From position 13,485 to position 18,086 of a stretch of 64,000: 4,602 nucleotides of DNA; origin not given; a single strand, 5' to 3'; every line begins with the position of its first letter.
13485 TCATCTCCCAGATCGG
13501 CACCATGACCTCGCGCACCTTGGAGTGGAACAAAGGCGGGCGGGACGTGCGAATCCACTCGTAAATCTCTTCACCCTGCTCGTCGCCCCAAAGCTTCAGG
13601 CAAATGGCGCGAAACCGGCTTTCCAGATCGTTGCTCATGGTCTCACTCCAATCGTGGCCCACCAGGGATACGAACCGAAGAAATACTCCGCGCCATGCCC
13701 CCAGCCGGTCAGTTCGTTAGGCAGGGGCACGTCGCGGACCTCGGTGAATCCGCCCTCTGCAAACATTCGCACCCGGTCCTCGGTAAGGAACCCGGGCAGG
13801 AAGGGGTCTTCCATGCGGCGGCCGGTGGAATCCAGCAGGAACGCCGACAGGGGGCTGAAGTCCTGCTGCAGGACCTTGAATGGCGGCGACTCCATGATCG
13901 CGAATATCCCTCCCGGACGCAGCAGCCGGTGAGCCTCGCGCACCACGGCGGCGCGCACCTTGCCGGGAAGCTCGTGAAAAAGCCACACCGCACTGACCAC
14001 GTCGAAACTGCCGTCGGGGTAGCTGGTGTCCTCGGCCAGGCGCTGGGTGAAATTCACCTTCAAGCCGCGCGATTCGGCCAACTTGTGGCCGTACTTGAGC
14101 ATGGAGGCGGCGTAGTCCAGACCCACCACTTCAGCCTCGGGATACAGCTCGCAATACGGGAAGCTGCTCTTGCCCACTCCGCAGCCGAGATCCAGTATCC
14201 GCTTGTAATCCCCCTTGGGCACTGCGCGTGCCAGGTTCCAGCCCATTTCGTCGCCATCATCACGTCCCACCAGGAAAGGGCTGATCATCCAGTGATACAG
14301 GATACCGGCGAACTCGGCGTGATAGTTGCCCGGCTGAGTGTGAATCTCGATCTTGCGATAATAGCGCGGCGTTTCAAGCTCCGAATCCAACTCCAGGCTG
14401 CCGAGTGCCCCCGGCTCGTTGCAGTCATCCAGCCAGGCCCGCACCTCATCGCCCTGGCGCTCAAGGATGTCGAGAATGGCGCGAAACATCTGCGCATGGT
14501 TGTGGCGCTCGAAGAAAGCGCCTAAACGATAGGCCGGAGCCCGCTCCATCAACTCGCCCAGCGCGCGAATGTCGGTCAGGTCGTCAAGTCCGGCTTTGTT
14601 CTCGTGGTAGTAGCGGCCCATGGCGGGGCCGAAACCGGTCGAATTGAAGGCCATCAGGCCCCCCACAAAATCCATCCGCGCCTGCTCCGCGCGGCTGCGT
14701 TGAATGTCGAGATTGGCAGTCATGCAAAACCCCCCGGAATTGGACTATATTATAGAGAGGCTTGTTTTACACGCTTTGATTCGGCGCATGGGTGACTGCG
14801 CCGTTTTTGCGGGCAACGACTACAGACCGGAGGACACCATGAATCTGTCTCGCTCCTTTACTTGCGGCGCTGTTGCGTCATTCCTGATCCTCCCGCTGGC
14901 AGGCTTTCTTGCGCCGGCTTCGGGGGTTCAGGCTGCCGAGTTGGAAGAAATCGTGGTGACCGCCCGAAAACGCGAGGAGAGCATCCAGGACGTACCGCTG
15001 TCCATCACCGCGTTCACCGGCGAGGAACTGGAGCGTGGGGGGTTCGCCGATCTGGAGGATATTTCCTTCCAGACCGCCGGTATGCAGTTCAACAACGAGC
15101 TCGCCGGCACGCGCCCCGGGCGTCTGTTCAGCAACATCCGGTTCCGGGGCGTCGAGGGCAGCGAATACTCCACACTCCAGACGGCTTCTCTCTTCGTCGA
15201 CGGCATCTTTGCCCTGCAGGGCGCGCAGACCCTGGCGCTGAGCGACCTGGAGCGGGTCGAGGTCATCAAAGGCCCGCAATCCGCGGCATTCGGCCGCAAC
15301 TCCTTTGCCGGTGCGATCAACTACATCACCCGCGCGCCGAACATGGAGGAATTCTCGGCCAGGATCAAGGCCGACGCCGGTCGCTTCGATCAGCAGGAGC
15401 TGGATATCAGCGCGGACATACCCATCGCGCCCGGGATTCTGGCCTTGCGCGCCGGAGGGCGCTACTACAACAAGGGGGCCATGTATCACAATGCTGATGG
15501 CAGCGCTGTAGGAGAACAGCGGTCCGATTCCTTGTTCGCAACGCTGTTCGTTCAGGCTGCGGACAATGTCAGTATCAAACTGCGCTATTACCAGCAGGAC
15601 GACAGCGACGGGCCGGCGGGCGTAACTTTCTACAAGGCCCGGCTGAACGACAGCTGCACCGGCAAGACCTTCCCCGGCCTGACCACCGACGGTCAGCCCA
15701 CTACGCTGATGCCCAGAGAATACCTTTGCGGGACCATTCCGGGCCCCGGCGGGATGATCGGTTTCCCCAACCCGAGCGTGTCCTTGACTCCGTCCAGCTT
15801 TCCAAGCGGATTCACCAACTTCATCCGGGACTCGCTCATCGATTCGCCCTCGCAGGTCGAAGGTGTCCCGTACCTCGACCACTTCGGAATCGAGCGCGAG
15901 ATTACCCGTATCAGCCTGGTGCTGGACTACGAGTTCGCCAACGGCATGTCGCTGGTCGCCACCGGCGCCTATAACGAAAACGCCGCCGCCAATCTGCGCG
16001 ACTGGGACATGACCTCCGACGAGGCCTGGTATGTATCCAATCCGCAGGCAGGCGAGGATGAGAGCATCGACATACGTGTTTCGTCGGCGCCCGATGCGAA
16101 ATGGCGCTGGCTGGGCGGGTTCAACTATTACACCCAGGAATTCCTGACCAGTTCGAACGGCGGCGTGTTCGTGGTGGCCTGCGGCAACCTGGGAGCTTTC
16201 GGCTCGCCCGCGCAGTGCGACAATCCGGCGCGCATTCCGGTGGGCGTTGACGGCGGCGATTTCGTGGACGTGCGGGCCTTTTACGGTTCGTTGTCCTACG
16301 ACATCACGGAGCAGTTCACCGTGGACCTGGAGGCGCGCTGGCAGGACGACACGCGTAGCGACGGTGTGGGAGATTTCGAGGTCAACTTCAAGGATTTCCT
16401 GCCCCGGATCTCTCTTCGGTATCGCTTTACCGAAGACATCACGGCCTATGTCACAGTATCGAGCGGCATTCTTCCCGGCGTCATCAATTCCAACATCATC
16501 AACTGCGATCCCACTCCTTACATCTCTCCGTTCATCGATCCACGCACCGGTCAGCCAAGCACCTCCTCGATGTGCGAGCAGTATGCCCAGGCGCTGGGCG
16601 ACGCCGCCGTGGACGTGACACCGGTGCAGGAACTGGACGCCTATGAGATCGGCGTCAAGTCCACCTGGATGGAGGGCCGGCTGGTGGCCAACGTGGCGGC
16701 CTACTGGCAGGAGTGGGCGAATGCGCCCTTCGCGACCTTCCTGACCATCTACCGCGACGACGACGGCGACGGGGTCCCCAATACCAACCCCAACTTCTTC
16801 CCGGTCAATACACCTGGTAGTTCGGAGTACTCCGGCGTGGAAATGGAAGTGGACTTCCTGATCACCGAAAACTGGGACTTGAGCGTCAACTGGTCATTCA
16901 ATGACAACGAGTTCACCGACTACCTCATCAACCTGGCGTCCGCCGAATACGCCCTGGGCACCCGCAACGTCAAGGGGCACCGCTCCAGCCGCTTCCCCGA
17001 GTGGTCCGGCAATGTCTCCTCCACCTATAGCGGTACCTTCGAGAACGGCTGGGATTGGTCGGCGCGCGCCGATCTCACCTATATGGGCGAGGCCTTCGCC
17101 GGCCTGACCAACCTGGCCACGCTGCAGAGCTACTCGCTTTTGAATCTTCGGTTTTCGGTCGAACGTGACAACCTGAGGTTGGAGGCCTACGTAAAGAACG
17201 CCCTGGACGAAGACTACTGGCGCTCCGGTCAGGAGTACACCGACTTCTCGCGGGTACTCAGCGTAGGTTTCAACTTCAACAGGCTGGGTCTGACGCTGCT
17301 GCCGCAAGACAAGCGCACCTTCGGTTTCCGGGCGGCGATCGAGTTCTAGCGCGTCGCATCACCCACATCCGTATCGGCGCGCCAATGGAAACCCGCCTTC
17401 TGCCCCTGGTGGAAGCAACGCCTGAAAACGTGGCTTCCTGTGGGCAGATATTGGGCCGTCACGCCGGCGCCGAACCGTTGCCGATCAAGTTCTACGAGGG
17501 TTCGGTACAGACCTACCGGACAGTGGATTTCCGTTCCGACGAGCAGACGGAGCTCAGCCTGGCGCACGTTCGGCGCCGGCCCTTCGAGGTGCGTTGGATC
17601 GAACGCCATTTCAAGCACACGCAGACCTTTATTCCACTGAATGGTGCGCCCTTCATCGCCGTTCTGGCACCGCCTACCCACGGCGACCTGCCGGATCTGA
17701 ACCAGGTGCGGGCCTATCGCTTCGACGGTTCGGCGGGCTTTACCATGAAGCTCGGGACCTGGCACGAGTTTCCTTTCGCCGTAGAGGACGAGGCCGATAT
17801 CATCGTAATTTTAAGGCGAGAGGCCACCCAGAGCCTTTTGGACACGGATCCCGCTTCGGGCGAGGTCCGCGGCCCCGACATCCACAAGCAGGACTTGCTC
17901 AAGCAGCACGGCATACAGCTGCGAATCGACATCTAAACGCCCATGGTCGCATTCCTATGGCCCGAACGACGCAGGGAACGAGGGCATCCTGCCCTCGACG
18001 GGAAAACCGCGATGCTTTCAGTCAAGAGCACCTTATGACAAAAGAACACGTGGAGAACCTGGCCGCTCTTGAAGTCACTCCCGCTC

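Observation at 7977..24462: Regulator-less 16.5-kb metabolic and uptake island built from duplicated CMD / M24 / bicupin / TonB-receptor modules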

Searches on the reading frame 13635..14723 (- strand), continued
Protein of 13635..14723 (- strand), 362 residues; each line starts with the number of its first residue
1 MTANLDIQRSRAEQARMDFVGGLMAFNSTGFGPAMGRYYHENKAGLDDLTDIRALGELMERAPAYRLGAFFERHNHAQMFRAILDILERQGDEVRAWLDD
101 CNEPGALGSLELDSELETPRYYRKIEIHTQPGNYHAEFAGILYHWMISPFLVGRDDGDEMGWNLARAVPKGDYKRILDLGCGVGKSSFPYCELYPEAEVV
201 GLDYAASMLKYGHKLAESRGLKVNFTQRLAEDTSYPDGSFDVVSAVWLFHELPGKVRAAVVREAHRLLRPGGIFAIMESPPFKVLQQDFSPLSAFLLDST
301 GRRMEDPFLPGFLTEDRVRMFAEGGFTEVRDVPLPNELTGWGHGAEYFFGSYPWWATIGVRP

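Call 71: fold_search(model_id=the predicted structure, library=pdb)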
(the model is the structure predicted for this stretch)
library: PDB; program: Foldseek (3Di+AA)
matches with E <= 10: 1832; with E <= 0.001: 1161
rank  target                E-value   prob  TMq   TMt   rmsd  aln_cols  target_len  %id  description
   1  7wdq_A                2.5e-10  1.00  0.49  0.52  15.8       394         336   14  DsyB in complex with SAM (released 2022-06-01)
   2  5wp4                  4.5e-10  1.00  0.36  0.28   7.8       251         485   17  Arabidopsis thaliana phosphoethanolamine N-methyltransferase 1 (AtPMT1, XIOPTL) in complex with SAH and phosphocholine (released 2017-11-15)
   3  6uv6_C                9.6e-10  1.00  0.43  0.57   5.8       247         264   19  AtmM with bound rebeccamycin analogue (released 2020-11-25)
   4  4iv0_A                1.2e-09  1.00  0.43  0.58   6.2       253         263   15  Crystal structure of N-methyl transferase from Plasmodium vivax complexed with S-adenosyl methionine and phosphate (released 2014-02-19)
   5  8tjk_A                1.8e-09  1.00  0.43  0.48   4.2       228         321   19  SAM-dependent methyltransferase RedM bound to SAH (released 2023-12-13)
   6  4kri_B                2.3e-09  1.00  0.48  0.42   6.0       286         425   14  Haemonchus contortus Phospholethanolamine N-methyltransferase 2 in complex with phosphomonomethylethanolamine and S-ad (released 2013-09-25)
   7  8zc7_A                2.3e-09  1.00  0.41  0.54   6.3       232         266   22  Crystallographic analysis of MitM, which catalyzes the post-mitosane modification in mitomycin biosynthesis (released 2024-11-27)
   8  9fcy_A                2.4e-09  1.00  0.40  0.64   5.2       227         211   22  CysG(N-16)-R21K mutant in complex with SAH from Kitasatospora cystarginea (released 2024-08-21)
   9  8tjj_B                2.7e-09  1.00  0.43  0.48   3.9       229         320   19  SAM-dependent methyltransferase RedM bound to SAM (released 2023-12-13)
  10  4mwz_A                2.7e-09  1.00  0.45  0.61   5.7       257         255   15  Crystal structure of N-methyl transferase from Plasmodium vivax complexed with S-adenosyl methionine, phosphate and am (released 2014-10-01)
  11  5m58_A                2.7e-09  1.00  0.42  0.63   4.4       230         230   16  Crystal structure of CouO, a C-methyltransferase from Streptomyces rishiriensis (released 2017-02-15)
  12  3dtn_A                2.8e-09  1.00  0.40  0.63   5.8       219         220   20  Crystal structure of putative Methyltransferase-MM_2633 from Methanosarcina mazei . (released 2008-09-09)
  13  5wp5_B                2.8e-09  1.00  0.36  0.29   8.0       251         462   18  Arabidopsis thaliana phosphoethanolamine N-methyltransferase 2 (AtPMT2) in complex with SAH (released 2017-11-15)
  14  5f8c_A                2.8e-09  1.00  0.46  0.47  17.0       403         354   16  Rv2258c-unbound (released 2016-06-29)
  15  5mgz_A                3.0e-09  1.00  0.42  0.63   4.8       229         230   16  Streptomyces Spheroides NovO (8-demethylnovbiocic acid methyltransferase) with SAH (released 2017-01-18)
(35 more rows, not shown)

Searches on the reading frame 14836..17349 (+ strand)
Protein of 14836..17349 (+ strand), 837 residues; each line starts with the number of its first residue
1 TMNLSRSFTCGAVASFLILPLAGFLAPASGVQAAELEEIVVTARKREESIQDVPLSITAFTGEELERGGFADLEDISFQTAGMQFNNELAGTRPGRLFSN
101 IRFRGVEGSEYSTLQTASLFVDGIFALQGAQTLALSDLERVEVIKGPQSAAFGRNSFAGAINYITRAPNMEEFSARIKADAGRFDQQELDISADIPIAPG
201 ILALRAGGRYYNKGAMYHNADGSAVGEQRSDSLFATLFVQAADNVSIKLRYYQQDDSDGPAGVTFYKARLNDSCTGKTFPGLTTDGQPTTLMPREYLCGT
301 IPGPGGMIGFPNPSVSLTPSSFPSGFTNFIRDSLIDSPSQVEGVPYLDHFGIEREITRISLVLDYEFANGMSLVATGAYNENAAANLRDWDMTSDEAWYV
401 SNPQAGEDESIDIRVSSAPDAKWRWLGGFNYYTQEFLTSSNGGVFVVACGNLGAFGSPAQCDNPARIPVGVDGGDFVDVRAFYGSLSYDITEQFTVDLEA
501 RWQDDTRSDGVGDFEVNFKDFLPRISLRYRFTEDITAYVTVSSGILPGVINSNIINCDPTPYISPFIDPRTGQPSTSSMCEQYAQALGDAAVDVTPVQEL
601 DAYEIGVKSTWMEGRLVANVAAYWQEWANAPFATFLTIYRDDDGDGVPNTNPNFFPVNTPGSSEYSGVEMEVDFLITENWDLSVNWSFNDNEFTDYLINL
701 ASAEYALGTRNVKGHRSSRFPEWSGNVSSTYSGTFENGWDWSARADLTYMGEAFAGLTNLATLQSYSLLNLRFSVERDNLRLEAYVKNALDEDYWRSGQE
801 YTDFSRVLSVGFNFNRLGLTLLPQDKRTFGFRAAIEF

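Call 5: search_protein_families(library=pfam, proteins=[window:14836-17349:+], max_evalue=0.01)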
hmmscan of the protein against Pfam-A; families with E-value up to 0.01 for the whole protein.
window:14836-17349:+ (837 aa): 2 families
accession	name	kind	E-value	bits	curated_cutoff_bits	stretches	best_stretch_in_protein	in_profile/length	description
PF00593.30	TonB_dep_Rec_b-barrel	-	6.1e-28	99.3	27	1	330-788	38-435/436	TonB dependent receptor-like, beta-barrel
PF07715.20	Plug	-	2.6e-15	57.3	23.9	1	50-160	2-107/107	TonB-dependent Receptor Plug Domain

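Call 7: search_protein_families(library=ncbifam, proteins=[window:14836-17349:+], max_evalue=0.01)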
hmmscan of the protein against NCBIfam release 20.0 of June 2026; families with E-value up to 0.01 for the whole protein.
window:14836-17349:+ (837 aa): 25 families
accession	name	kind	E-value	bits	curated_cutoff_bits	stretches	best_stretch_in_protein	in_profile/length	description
TIGR01783.1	TonB-siderophor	subfamily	4.9e-34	118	223.5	2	52-257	1-195/649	TonB-dependent siderophore receptor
TIGR01785.1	TonB-hemin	subfamily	2.6e-15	55.9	316.85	1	36-168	1-131/677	TonB-dependent heme/hemoglobin receptor family protein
NF007478.2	PRK10064.1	equivalog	6e-14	51.2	745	1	32-167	24-159/663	catecholate siderophore receptor CirA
NF010010.0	PRK13483.1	equivalog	1.4e-13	49.7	927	1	31-182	28-178/660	ligand-gated channel protein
TIGR01779.1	TonB-B12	equivalog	5.1e-13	48.4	599.7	1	22-198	15-185/614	TonB-dependent vitamin B12 receptor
NF010038.0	PRK13513.1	equivalog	6.6e-12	44.8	942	1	29-259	28-262/659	ligand-gated channel protein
NF053590.1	TonB_dep_TOL0244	equivalog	2e-10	40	645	1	130-169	104-143/604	TOL_0244 family TonB-dependent receptor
NF010011.0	PRK13484.1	equivalog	2.4e-10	39.3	1197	1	32-177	26-170/682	IreA family TonB-dependent siderophore receptor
NF050067.1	TonBEntbctnRecCfrA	equivalog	4.7e-10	38.4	1200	1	32-181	22-172/698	TonB-dependent ferric enterobactin receptor CfrA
NF010651.0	PRK14050.1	equivalog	3e-09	35.6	884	1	42-173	68-193/730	TonB-dependent siderophore receptor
TIGR01786.1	TonB-hemlactrns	subfamily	4.3e-09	35.3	323.75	1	38-168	2-136/719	TonB-dependent hemoglobin/transferrin/lactoferrin family receptor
NF049960.1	siderphRecptFauA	equivalog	8.5e-09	34.4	900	2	595-688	523-607/727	TonB-dependent alcaligin siderophore receptor FauA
NF041535.1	TonB_rec_PqqU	equivalog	9e-09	34.2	1200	0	661-795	518-644/676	TonB-dependent receptor PqqU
NF007349.0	PRK09840.1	equivalog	1.2e-08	33.4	686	1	116-191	126-201/760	catecholate siderophore receptor Fiu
NF007926.1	PRK10641.1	equivalog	1.7e-08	33.5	836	1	29-219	21-204/617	TonB-dependent vitamin B12 receptor BtuB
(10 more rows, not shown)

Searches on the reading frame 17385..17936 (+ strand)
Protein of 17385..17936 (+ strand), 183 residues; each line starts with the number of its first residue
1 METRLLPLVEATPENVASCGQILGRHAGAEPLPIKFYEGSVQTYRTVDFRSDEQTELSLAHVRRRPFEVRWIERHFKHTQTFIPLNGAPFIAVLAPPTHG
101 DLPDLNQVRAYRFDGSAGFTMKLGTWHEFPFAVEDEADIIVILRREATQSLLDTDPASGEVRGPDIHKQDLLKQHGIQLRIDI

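Call 5: search_protein_families(library=pfam, proteins=[window:17385-17936:+], max_evalue=0.01)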
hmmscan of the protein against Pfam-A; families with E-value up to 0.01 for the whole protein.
window:17385-17936:+ (183 aa): 1 family
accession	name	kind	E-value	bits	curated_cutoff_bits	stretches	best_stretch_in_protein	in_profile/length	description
PF04115.18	Ureidogly_lyase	-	5.4e-18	65.6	23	1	54-148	55-147/162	Ureidoglycolate lyase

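Call 7: search_protein_families(library=ncbifam, proteins=[window:17385-17936:+], max_evalue=0.01)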
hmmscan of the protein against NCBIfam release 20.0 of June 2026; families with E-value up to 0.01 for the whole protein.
window:17385-17936:+ (183 aa): 8 families
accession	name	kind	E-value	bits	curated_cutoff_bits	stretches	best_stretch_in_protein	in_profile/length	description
NF002954.0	PRK03606.2-5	equivalog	9.1e-17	61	212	1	3-146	3-146/168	ureidoglycolate lyase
NF002949.0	PRK03606.1-2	equivalog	5.1e-16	58.9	230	1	58-145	59-144/167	ureidoglycolate lyase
NF002950.0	PRK03606.1-3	equivalog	1.5e-14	54.1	282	1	56-150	57-148/170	ureidoglycolate lyase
NF002952.0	PRK03606.2-3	equivalog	1.6e-11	44.4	260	1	39-145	39-144/164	ureidoglycolate lyase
NF002948.0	PRK03606.1-1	equivalog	1.8e-10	41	275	1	56-145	53-142/160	ureidoglycolate lyase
NF009932.0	PRK13395.1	subfamily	1.2e-09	38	160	1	57-144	58-143/171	ureidoglycolate lyase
NF002953.0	PRK03606.2-4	equivalog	2.2e-08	34.1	315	1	65-145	68-145/169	ureidoglycolate lyase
NF002951.0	PRK03606.2-2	equivalog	4.9e-08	32.8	270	1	62-148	64-147/166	ureidoglycolate lyase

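Call 89: search_solved_structures(query=window:17385-17936:+, max_evalue=0.1)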
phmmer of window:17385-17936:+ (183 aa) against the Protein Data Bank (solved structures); distinct sequences matched with E-value up to 0.1: 4.
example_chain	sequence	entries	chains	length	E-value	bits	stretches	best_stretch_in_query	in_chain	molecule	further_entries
2bdr_A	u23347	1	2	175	1.4e-12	51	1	56-145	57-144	Ureidoglycolate hydrolase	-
1xsr_A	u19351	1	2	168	5e-09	39.4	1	48-145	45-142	Ureidoglycolate hydrolase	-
1yqc_A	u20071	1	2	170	5e-09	39.4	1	48-145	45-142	Ureidoglycolate hydrolase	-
1xsq_A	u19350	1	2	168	9.5e-09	38.5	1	58-145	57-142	Ureidoglycolate hydrolase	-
